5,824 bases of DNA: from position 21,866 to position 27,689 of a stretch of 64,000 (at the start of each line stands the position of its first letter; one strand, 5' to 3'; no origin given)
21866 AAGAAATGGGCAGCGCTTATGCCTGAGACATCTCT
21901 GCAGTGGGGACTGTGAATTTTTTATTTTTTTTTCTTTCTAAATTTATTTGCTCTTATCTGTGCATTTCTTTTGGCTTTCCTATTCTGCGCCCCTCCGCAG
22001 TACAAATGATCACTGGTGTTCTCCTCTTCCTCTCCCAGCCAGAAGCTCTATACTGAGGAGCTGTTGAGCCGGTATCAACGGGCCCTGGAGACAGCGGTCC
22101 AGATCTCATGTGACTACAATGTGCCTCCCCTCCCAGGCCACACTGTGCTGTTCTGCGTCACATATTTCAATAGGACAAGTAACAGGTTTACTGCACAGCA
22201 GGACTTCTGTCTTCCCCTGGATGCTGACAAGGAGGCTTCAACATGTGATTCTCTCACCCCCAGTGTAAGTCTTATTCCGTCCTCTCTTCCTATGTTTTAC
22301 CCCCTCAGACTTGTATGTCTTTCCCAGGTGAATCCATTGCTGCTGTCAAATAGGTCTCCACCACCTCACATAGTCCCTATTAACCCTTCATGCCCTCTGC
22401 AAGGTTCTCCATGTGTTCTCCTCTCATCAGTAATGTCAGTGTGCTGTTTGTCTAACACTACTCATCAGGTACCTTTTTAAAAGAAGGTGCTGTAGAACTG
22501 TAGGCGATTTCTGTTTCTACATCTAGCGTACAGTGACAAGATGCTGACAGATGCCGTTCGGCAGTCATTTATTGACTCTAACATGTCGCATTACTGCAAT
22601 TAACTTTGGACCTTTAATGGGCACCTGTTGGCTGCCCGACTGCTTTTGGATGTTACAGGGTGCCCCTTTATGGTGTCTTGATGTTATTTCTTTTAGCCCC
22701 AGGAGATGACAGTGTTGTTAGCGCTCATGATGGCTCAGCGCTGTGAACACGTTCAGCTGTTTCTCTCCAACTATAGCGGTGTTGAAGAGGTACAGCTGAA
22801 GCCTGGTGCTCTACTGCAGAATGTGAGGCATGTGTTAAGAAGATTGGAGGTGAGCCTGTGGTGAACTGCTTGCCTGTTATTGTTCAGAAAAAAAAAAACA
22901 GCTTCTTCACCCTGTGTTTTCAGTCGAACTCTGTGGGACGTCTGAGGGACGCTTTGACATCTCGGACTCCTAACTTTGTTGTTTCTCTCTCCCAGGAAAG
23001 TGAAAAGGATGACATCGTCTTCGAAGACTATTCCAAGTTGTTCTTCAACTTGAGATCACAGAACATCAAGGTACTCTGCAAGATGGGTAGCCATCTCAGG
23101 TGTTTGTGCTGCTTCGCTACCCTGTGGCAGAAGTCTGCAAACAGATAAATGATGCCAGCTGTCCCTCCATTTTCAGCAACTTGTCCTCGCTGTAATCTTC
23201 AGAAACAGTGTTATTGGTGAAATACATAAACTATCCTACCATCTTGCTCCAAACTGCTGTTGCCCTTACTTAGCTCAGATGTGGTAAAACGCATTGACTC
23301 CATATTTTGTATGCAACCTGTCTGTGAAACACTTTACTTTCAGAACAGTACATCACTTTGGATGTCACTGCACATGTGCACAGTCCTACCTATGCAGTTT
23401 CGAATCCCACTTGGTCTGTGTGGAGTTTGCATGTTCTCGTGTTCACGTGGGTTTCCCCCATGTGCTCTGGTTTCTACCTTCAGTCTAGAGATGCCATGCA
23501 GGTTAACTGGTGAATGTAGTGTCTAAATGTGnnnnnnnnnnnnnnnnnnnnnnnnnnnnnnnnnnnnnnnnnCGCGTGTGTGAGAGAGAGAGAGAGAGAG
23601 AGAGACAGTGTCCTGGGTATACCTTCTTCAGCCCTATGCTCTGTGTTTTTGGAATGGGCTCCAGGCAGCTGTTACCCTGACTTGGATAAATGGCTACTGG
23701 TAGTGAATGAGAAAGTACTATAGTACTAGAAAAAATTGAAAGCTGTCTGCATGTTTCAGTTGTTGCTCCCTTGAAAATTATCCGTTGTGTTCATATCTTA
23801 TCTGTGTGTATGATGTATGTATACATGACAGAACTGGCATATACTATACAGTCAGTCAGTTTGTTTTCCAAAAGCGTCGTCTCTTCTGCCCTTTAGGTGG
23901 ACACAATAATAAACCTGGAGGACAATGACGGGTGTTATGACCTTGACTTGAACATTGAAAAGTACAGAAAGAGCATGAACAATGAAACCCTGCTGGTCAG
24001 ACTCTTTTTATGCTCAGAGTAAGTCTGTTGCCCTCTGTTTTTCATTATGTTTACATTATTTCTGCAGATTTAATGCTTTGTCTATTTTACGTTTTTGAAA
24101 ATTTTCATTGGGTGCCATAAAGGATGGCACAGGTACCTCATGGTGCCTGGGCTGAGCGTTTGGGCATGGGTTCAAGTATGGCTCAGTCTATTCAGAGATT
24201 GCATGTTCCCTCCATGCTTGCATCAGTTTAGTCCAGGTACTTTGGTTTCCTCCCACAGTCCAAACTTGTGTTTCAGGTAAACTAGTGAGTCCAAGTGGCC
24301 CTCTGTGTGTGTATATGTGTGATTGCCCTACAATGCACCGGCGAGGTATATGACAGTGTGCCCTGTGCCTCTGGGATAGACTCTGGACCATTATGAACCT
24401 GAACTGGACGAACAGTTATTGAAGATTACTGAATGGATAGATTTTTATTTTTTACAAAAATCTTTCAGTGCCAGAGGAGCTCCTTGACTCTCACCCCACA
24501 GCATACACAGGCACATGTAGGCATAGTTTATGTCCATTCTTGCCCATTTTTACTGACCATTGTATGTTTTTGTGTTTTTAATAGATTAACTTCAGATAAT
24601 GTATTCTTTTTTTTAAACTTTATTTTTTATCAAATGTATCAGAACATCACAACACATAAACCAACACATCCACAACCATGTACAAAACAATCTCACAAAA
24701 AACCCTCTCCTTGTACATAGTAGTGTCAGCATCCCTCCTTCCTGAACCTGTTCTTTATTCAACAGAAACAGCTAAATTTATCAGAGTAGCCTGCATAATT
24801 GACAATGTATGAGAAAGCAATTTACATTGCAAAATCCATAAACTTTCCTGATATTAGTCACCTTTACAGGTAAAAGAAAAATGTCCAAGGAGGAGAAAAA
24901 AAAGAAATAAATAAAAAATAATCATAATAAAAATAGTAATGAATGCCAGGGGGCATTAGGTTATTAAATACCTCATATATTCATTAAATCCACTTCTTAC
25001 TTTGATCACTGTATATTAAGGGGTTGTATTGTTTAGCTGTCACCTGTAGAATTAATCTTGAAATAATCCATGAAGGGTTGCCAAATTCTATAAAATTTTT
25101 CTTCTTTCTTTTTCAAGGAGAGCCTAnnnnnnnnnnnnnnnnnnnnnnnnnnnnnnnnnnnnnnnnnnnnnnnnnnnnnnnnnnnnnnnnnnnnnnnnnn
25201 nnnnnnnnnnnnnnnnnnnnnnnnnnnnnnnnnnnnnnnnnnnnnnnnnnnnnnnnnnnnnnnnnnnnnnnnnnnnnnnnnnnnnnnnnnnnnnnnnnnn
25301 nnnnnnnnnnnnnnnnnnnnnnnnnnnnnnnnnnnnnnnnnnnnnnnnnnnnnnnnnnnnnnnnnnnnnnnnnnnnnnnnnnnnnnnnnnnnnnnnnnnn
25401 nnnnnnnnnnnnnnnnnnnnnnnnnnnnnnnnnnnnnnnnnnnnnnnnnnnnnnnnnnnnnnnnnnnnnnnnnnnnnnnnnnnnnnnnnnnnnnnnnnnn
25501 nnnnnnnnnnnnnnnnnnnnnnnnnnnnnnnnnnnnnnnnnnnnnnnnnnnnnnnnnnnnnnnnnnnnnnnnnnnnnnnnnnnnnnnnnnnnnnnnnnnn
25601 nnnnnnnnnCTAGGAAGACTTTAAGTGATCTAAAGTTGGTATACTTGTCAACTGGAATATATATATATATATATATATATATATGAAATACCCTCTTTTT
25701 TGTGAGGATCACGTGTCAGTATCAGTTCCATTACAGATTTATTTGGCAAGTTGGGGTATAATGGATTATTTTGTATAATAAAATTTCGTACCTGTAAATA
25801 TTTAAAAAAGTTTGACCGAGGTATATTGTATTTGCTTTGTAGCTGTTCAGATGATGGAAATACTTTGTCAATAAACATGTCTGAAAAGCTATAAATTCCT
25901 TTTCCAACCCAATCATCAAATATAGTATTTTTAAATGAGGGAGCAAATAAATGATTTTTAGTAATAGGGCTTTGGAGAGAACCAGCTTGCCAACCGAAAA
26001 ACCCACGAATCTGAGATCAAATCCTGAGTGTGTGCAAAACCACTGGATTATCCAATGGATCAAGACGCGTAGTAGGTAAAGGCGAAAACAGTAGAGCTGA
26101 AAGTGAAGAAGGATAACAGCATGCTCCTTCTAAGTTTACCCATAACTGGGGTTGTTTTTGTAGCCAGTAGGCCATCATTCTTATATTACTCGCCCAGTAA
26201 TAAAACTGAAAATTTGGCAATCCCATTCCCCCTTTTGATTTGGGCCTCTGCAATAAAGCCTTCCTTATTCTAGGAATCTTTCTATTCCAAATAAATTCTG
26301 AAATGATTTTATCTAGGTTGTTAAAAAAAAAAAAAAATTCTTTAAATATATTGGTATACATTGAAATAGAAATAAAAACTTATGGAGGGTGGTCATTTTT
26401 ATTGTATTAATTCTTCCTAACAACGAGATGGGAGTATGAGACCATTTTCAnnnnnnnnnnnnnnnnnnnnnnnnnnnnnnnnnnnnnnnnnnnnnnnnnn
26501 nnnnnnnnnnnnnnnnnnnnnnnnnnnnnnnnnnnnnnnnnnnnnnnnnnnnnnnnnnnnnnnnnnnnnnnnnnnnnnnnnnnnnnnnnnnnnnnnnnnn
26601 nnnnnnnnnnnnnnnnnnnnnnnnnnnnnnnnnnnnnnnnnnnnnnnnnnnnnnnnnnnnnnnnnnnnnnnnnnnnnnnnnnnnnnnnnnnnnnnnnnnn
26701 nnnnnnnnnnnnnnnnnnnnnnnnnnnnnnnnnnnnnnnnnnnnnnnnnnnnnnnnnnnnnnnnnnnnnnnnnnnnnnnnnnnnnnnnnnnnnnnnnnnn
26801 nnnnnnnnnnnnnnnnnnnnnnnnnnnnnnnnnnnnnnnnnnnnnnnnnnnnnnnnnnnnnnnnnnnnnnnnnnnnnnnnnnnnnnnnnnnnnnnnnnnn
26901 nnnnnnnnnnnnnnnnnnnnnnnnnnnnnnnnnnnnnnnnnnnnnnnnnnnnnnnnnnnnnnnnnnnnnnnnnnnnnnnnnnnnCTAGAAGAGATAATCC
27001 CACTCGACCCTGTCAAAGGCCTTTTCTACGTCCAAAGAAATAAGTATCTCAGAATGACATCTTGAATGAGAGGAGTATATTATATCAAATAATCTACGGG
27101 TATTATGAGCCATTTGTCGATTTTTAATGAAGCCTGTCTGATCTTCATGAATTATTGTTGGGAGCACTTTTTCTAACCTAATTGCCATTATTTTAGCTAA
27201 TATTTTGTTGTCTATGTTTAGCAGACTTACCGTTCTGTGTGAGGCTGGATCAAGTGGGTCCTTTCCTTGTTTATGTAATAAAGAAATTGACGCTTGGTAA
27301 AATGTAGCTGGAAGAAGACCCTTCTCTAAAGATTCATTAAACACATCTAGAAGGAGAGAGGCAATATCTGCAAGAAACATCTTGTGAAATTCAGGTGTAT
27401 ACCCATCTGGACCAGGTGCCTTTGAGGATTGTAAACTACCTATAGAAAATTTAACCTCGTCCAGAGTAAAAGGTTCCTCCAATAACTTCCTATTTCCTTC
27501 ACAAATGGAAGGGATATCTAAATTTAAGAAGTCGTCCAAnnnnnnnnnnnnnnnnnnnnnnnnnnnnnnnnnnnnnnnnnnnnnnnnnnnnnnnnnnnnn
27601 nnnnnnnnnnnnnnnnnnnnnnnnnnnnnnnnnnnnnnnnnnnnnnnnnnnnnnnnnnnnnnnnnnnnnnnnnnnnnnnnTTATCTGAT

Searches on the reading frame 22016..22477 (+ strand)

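Call 32: search_protein_families(library=pfam, proteins=[window:22016-22477:+], max_evalue=0.01)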
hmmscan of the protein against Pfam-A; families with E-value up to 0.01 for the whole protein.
window:22016-22477:+ (154 aa): 1 family
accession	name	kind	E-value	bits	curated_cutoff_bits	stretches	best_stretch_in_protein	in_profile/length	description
PF05731.17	TROVE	-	8.2e-05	22.4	23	1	12-41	413-442/442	TROVE domain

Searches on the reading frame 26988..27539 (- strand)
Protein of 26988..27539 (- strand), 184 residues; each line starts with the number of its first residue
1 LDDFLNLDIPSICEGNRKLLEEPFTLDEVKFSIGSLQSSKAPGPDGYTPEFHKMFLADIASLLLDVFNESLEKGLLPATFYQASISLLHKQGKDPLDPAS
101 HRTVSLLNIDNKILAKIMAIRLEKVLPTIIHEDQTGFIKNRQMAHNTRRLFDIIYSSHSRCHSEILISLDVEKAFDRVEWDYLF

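Call 32: search_protein_families(library=pfam, proteins=[window:26988-27539:-], max_evalue=0.01)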
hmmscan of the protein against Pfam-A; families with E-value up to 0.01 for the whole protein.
window:26988-27539:- (184 aa): 1 family
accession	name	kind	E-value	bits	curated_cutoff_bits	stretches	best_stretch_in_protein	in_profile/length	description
PF00078.32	RVT_1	-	4.9e-14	53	29.6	1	92-183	5-87/205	Reverse transcriptase (RNA-dependent DNA polymerase)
